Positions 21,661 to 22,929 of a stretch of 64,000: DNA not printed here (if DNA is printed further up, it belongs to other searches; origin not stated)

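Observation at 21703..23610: KamA-family radical-SAM aminomutase + MJ0570/Dph6-like PP-loop amidoligase cassette bounded by inverted copies of one terminator hairpin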

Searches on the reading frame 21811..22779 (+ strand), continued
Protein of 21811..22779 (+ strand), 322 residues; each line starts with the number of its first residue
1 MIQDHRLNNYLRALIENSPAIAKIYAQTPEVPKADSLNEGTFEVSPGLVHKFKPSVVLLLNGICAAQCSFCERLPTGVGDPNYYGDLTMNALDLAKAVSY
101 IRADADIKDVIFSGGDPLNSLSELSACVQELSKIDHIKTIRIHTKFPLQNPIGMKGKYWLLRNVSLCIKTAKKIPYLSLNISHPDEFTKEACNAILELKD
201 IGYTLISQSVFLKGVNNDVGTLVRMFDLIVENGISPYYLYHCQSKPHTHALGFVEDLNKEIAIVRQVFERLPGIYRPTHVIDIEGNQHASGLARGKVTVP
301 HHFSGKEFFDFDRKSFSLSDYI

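Call 52: list_cluster_members(proteins=[window:21811-22779:+, window:22873-23580:+, window:24644-26569:+, window:24120-24656:-, window:7706-8977:+, window:16200-17567:+])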
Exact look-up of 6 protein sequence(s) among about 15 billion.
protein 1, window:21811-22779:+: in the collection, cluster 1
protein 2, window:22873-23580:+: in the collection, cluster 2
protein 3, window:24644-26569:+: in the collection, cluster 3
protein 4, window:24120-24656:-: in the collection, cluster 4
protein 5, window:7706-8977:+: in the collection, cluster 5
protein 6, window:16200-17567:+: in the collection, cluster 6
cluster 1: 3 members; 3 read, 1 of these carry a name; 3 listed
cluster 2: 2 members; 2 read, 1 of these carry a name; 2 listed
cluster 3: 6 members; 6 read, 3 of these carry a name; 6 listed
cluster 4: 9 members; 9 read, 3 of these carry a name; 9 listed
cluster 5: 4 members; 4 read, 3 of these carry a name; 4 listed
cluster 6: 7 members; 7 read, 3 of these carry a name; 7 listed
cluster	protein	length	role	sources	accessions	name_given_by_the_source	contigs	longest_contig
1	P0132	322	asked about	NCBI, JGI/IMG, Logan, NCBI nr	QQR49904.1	lysine 2,3-aminomutase [Candidatus Nomurabacteria bacterium] | lysine 2,3-aminomutase | MAG: lysine 2,3-aminomutase [Candidatus Nomurabacteria bacterium]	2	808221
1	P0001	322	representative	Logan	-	-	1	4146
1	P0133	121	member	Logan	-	-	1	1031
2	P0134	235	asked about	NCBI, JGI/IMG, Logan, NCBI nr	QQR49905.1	hypothetical protein IPF86_02315 [Candidatus Nomurabacteria bacterium] | diphthine-ammonia ligase | MAG: hypothetical protein IPF86_02315 [Candidatus Nomurabacteria bacterium]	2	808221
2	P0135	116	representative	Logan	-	-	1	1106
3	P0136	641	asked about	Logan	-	-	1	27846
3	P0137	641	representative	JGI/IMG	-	cell division protease FtsH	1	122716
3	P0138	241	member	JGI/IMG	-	cell division protease FtsH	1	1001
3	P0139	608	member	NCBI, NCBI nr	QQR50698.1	ATP-dependent zinc metalloprotease FtsH [Candidatus Nomurabacteria bacterium] | MAG: ATP-dependent zinc metalloprotease FtsH [Candidatus Nomurabacteria bacterium]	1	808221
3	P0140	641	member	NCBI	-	-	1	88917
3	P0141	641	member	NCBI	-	-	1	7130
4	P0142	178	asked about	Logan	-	-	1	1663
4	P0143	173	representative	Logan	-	-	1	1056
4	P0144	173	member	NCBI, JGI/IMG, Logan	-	SsrA-binding protein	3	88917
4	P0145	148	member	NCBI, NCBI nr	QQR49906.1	SsrA-binding protein SmpB [Candidatus Nomurabacteria bacterium] | MAG: SsrA-binding protein SmpB [Candidatus Nomurabacteria bacterium]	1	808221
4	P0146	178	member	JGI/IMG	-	SsrA-binding protein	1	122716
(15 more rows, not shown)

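Call 53: find_encoding_contigs(protein=P0146, flank=8000, max_places=2)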
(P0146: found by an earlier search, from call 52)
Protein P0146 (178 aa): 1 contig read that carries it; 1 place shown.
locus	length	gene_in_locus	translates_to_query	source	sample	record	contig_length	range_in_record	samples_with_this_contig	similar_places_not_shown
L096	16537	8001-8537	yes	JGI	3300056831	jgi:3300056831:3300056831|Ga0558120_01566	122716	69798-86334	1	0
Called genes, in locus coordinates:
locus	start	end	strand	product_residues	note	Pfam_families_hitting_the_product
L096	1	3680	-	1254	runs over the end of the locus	-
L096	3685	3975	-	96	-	PF18908:DUF5663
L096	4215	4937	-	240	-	-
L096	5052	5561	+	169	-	-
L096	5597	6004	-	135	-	-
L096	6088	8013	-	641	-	PF06480:FtsH_ext (weak), PF00004:AAA, PF23902:AAA_lid_PRS2_C (weak), PF17862:AAA_lid_3, PF01434:Peptidase_M41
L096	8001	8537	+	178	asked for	PF01668:SmpB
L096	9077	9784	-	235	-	PF01902:Diphthami_syn_2_N (weak), PF28410:Diphthami_syn_2_C (weak)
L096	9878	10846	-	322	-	-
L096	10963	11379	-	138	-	-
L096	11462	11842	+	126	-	-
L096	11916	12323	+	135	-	-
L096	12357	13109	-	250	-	PF01509:TruB_N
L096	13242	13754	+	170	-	PF05198:IF3_N, PF00707:IF3_C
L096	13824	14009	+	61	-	PF01632:Ribosomal_L35p (weak)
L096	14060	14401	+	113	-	PF00453:Ribosomal_L20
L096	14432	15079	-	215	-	PF18306:LDcluster4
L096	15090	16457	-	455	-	PF00753:Lactamase_B, PF23023:Anti-Pycsar_Apyc1, PF12706:Lactamase_B_2 (weak), PF10996:Beta-Casp, PF07521:RMMBL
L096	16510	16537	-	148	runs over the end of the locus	PF09997:DUF2238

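Call 54: find_encoding_contigs(protein=P0144, flank=8000, max_places=3)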
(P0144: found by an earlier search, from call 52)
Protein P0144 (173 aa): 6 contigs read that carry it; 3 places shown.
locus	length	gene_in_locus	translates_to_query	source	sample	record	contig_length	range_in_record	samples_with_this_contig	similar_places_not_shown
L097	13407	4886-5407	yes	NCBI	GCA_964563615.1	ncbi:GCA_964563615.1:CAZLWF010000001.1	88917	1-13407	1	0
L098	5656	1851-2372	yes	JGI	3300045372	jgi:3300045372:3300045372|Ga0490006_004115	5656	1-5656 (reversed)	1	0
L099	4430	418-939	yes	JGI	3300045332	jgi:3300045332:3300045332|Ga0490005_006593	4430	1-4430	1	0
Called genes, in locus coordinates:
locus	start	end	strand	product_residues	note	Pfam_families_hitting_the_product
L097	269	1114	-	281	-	PF01978:TrmB, PF13730:HTH_36 (weak)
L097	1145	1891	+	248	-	-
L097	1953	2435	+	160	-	-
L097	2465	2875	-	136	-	-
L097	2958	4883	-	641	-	PF06480:FtsH_ext (faint), PF06068:TIP49 (faint), PF00004:AAA, PF23902:AAA_lid_PRS2_C (weak), PF17862:AAA_lid_3, PF01434:Peptidase_M41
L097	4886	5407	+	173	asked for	PF01668:SmpB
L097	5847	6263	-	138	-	-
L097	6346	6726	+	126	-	-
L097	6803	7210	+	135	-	-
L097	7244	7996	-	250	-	PF01509:TruB_N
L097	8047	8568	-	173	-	PF02698:DUF218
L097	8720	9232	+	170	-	PF05198:IF3_N, PF00707:IF3_C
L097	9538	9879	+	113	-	PF00453:Ribosomal_L20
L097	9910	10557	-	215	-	PF18306:LDcluster4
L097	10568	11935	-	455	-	PF00753:Lactamase_B, PF23023:Anti-Pycsar_Apyc1, PF12706:Lactamase_B_2 (weak), PF10996:Beta-Casp, PF07521:RMMBL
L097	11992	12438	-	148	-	PF09997:DUF2238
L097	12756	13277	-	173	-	PF00334:NDK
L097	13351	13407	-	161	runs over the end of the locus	PF00293:NUDIX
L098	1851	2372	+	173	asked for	PF01668:SmpB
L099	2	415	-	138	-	?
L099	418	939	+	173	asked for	PF01668:SmpB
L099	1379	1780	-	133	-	-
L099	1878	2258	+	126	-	-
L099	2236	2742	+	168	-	-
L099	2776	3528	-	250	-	PF01509:TruB_N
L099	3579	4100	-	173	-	PF02698:DUF218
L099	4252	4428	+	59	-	?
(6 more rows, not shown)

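Call 73: search_solved_structures(query=L005:9002-10474:+, max_evalue=1, show_alignments=1)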
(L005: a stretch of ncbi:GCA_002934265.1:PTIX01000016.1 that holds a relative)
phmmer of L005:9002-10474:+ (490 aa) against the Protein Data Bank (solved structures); distinct sequences matched with E-value up to 1: 0.

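Call 76: search_protein_families(library=padloc, proteins=[window:21811-22779:+], max_evalue=0.1)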
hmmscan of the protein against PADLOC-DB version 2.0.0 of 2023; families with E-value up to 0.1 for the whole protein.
window:21811-22779:+ (322 aa): 0 families
